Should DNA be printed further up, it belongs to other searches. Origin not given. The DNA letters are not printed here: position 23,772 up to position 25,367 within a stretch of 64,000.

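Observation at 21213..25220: Four-gene accessory cluster of unknowns containing a GIY-YIG nuclease-domain protein and shared Ala/Gly-rich repeats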

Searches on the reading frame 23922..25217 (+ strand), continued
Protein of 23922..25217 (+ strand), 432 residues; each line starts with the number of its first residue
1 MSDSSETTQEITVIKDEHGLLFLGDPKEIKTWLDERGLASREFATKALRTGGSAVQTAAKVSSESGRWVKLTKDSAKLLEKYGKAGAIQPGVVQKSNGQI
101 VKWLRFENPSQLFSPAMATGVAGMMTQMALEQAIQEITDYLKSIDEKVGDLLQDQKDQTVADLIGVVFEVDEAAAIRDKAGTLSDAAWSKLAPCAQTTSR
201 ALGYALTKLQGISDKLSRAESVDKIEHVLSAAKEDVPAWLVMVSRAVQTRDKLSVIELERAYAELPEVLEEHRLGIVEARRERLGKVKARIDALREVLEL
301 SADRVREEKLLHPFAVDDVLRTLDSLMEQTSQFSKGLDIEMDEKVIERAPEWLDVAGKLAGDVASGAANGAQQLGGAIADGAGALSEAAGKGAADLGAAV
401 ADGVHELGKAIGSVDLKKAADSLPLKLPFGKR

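Call 60: search_dna_similar(query=window:23922-25217:+, collection=phages, mode=protein, max_rows=20)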
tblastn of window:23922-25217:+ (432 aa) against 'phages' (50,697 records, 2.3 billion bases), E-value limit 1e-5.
Records with a match: 1; places in all: 1; records where one place covers at least 80% of the query: 0.
Best place of each record, by identity: <60% 1.
By first word of the organism name: Bacteriophage 1.
By host as written in the record: - 1.
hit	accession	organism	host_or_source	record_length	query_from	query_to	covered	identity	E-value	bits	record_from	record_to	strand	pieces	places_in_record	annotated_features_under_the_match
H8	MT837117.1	Bacteriophage sp.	human fecal samples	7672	2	137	31%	42.3%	1e-23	110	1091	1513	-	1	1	record has no annotation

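Call 61: get_annotated_region(hit=H3, flank=6000)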
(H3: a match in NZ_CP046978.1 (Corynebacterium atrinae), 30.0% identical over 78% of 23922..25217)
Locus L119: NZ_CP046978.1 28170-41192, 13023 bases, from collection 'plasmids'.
description: Corynebacterium atrinae strain JCM 19266 plasmid pJCM19266a, complete sequence
organism: Corynebacterium atrinae (NCBI taxid 1336740)
taxonomy: Bacteria; Actinomycetota; Actinomycetes; Mycobacteriales; Corynebacteriaceae; Corynebacterium; Corynebacterium atrinae
host: -; source: Atrina pectinata,pure culture,gastrointestinal tract; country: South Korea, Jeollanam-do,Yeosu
typing (MOB-suite, as given by PLSDB): non-mobilizable
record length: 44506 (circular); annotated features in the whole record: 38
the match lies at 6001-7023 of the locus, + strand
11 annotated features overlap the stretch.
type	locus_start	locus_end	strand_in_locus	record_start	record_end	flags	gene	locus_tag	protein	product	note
CDS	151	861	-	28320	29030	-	-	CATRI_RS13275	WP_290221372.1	IS6 family transposase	-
CDS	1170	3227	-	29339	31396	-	-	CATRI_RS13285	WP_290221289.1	N-6 DNA methylase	GO:0006306 - DNA methylation [Evidence IEA]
CDS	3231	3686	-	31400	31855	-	-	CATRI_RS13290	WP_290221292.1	NYN domain-containing protein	-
CDS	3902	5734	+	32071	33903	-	-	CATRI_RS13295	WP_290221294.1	DUF262 domain-containing protein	-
CDS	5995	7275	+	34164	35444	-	-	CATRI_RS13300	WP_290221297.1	hypothetical protein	-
CDS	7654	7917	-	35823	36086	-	-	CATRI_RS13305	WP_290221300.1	hypothetical protein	-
CDS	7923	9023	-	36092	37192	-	-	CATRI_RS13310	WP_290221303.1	recombinase family protein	GO:0006310 - DNA recombination [Evidence IEA]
CDS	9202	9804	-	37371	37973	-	-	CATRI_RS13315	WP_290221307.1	recombinase family protein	GO:0006310 - DNA recombination [Evidence IEA]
CDS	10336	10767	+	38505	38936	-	-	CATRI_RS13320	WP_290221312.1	MerR family transcriptional regulator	GO:0006355 - regulation of DNA-templated transcription [Evidence IEA]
CDS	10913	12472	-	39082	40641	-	-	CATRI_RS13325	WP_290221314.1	SulP family inorganic anion transporter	-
CDS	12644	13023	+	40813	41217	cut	-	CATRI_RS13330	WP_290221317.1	MerR family transcriptional regulator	GO:0006355 - regulation of DNA-templated transcription [Evidence IEA]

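Call 62: get_annotated_region(hit=H4, flank=6000)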
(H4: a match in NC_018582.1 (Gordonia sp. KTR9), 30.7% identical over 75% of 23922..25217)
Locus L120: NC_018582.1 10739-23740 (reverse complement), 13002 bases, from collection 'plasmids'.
description: Gordonia sp. KTR9 plasmid pGKT1, complete sequence
organism: Gordonia sp. KTR9 (NCBI taxid 337191)
taxonomy: Bacteria; Actinomycetota; Actinomycetes; Mycobacteriales; Gordoniaceae; Gordonia; Gordonia sp. KTR9
host: -; source: -; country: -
typing (MOB-suite, as given by PLSDB): mobilizable; relaxase MOBP
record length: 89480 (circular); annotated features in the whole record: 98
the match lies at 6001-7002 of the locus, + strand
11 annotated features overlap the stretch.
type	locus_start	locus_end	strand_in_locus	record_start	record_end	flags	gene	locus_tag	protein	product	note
CDS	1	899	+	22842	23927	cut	-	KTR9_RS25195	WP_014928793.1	adenine-specific methyltransferase EcoRI family protein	-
CDS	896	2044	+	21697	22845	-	-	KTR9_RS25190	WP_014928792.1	DUF262 domain-containing protein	-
CDS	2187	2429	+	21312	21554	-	-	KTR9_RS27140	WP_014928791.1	hypothetical protein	-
CDS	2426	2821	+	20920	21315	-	-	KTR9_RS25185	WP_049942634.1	Fic family protein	-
CDS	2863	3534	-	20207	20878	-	-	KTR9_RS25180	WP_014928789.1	hypothetical protein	-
CDS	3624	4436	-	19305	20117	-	-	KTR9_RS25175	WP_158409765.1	PASTA domain-containing protein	-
CDS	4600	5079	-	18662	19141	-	-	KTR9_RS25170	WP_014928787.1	hypothetical protein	-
CDS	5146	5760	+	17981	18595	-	-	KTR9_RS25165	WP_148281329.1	DUF6308 family protein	-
CDS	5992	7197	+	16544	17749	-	-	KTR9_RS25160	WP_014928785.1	hypothetical protein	-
CDS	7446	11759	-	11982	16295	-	-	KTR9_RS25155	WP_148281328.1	Ig-like domain-containing protein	-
CDS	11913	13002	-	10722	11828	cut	-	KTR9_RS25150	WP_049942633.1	hypothetical protein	-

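Call 63: get_annotated_region(hit=H1, flank=6000)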
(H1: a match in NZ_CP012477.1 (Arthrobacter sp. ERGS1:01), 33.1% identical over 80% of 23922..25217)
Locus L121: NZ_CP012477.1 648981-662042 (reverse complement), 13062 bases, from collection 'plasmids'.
description: Arthrobacter sp. ERGS1:01 isolate water plasmid unnamed2, complete sequence
organism: Arthrobacter sp. ERGS1:01 (NCBI taxid 1704044)
taxonomy: Bacteria; Actinomycetota; Actinomycetes; Micrococcales; Micrococcaceae; Arthrobacter; Arthrobacter sp. ERGS1:01
host: -; source: single,stream water; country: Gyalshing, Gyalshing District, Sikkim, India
typing (MOB-suite, as given by PLSDB): non-mobilizable
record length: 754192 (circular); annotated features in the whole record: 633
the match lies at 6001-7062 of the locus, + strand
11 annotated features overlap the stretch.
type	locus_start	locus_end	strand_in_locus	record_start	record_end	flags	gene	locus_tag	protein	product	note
CDS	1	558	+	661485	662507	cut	-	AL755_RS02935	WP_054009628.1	DUF4192 domain-containing protein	-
CDS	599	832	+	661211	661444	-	-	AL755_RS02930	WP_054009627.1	glutaredoxin family protein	-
CDS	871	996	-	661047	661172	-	-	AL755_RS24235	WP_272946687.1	hypothetical protein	-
CDS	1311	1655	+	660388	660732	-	-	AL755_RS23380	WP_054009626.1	hypothetical protein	-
CDS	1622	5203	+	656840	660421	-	mobF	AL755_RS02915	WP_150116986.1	MobF family relaxase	-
CDS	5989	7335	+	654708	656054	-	-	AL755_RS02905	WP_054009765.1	hypothetical protein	-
CDS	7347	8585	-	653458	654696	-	-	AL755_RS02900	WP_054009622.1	ArdC-like ssDNA-binding domain-containing protein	-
CDS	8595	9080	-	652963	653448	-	-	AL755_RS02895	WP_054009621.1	hypothetical protein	-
CDS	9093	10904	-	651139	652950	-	-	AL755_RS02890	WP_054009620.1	TraM recognition domain-containing protein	-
CDS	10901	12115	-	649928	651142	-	-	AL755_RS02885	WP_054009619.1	hypothetical protein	-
CDS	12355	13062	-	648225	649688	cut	-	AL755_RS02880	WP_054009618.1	SCO6880 family protein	-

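Call 75: get_annotated_region(hit=H8, flank=4000)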
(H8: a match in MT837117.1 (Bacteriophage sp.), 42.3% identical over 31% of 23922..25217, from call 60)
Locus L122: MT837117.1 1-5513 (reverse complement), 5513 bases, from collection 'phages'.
description: UNVERIFIED: Bacteriophage sp. clone scaffold_3936 genomic sequence.
organism: Bacteriophage sp. (NCBI taxid 38018)
taxonomy: Viruses
host: -; source: human fecal samples; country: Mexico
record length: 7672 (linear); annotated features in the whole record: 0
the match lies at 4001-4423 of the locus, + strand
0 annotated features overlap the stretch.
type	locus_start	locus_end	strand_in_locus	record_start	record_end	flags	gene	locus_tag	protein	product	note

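Call 91: find_related_loci(query=A3, collection=viral_contigs, flank=6000)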
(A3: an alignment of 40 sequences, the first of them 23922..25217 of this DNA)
Query A3 (432 aa) in viral_contigs; peptide patterns used: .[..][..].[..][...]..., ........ (x = any residue, [..] = any of these).
247 stretches matched a pattern, but none encodes a relative of the query by tblastn (E <= 1e-3).

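Call 94: fold_search(model_id=the predicted structure, library=pdb)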
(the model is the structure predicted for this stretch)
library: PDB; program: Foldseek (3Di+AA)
matches with E <= 10: 656; with E <= 0.001: 0
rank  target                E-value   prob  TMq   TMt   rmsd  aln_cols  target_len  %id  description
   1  5k7v_A                1.6e-02  0.72  0.13  0.19  17.2       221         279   14  Computational Design of Self-Assembling Cyclic Protein Homooligomers (released 2017-04-12)
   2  6vfk_B                3.0e-02  0.60  0.12  0.18  20.1       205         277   13  De novo designed tetrahedral nanoparticle T33_dn10 displaying 4 copies of BG505-SOSIP trimer on the surface (released 2020-07-22)
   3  3euh_A                5.1e-02  0.75  0.16  0.21  10.9       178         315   11  Crystal Structure of the MukE-MukF Complex (released 2009-01-20)
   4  1t98_A                1.6e-01  0.80  0.20  0.29  12.3       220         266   13  Crystal Structure of MukF(1-287) (released 2005-05-24)
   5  5j5k                  1.8e-01  0.23  0.11  0.25  16.4       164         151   15  CRYSTAL STRUCTURE OF AFMP4P IN COMPLEX WITH PALMITIC ACID (released 2017-04-05)
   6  5j5l                  1.8e-01  0.23  0.11  0.24  17.7       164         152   14  CRYSTAL STRUCTURE OF AFMP4P IN COMPLEX WITH ARACHIDONIC ACID (released 2017-04-05)
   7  4fj3_B                2.0e-01  0.51  0.18  0.29  19.9       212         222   10  14-3-3 isoform zeta in complex with a diphoyphorylated C-RAF peptide (released 2012-09-05)
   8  9gm7_D                2.2e-01  0.44  0.16  0.20   9.1       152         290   11  MukBEF in a nucleotide-bound state with open neck gate (monomer) (released 2025-03-26)
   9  4tql_A                2.3e-01  0.20  0.12  0.20  29.4       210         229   14  Computationally designed three helix bundle (released 2014-10-15)
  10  4tql_B                2.4e-01  0.23  0.12  0.20  32.6       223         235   15  Computationally designed three helix bundle (released 2014-10-15)
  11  8gel_A                2.5e-01  0.41  0.16  0.15  22.3       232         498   12  Cryo-EM structure of synthetic tetrameric building block sC4 (released 2024-03-13)
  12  9gm7_C                2.7e-01  0.57  0.17  0.17   8.7       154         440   10  MukBEF in a nucleotide-bound state with open neck gate (monomer) (released 2025-03-26)
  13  5d2d_A                3.1e-01  0.21  0.13  0.21  22.4       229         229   11  Crystal structure of human 14-3-3 zeta in complex with CFTR R-domain peptide pS753-pS768 (released 2016-03-16)
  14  7ar9_M                3.3e-01  0.11  0.09  0.09  22.0       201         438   11  Cryo-EM structure of Polytomella Complex-I (membrane arm) (released 2021-12-08)
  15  5ulo_B                3.4e-01  0.35  0.15  0.25  15.1       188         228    8  Crystal Structure of 14-3-3 zeta in Complex with a Serine 124-phosphorylated TBC1D7 peptide (released 2018-01-31)
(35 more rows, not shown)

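Call 110: get_annotated_region(hit=H5, flank=5000)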
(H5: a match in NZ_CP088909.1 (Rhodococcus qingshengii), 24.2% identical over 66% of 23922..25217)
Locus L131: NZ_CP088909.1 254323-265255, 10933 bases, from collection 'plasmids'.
description: Rhodococcus qingshengii strain VT6 plasmid pLP1, complete sequence
organism: Rhodococcus qingshengii (NCBI taxid 334542)
taxonomy: Bacteria; Actinomycetota; Actinomycetes; Mycobacteriales; Nocardiaceae; Rhodococcus; Rhodococcus qingshengii
host: -; source: cell culture,forest soil; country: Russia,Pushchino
typing (MOB-suite, as given by PLSDB): mobilizable; relaxase MOBP
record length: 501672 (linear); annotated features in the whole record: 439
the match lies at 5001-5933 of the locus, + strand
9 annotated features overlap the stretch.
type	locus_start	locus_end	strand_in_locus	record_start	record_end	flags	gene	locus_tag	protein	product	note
CDS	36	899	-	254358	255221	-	-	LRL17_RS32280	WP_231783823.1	TniQ family protein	-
CDS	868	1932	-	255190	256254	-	-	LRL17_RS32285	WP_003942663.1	ATP-binding protein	-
CDS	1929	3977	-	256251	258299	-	-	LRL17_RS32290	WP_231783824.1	helix-turn-helix domain-containing protein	-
CDS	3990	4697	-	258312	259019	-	-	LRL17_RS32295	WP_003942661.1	TnsA-like heteromeric transposase endonuclease subunit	-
CDS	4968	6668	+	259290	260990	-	-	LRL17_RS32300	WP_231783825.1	hypothetical protein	-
CDS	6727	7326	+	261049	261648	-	-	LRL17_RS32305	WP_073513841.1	hypothetical protein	-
CDS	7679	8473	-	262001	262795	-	-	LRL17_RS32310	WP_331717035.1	transposase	-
CDS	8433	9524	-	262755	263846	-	-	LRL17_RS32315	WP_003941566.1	hypothetical protein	-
CDS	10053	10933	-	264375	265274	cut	-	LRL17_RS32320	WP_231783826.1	ISL3 family transposase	-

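Call 111: get_annotated_region(hit=H7, flank=5000)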
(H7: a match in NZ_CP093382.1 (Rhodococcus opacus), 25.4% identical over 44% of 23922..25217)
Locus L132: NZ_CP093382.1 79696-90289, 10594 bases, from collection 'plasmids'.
description: Rhodococcus opacus strain S8 plasmid pCP135, complete sequence
organism: Rhodococcus opacus (NCBI taxid 37919)
taxonomy: Bacteria; Actinomycetota; Actinomycetes; Mycobacteriales; Nocardiaceae; Rhodococcus; Rhodococcus opacus
host: -; source: cell culture,forest soil; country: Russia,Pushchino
typing (MOB-suite, as given by PLSDB): non-mobilizable
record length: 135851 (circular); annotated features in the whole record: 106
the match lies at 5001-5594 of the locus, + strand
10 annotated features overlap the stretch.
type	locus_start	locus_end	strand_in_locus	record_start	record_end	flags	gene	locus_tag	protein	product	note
CDS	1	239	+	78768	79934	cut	-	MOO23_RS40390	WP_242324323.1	site-specific integrase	GO:0015074 - DNA integration [Evidence IEA]; GO:0006310 - DNA recombination [Evidence IEA]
CDS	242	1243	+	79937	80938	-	-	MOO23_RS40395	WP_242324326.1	hypothetical protein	-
CDS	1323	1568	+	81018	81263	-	-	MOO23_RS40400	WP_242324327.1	hypothetical protein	-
CDS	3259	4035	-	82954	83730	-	-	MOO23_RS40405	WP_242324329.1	hypothetical protein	-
CDS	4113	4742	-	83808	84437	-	-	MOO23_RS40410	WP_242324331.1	HNH endonuclease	-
CDS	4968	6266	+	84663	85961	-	-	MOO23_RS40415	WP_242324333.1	hypothetical protein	-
CDS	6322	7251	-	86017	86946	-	-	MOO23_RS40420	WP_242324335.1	hypothetical protein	-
CDS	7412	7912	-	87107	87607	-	-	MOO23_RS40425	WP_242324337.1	hypothetical protein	-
CDS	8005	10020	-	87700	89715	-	-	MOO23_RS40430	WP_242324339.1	hypothetical protein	-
CDS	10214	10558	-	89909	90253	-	-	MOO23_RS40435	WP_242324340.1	hypothetical protein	-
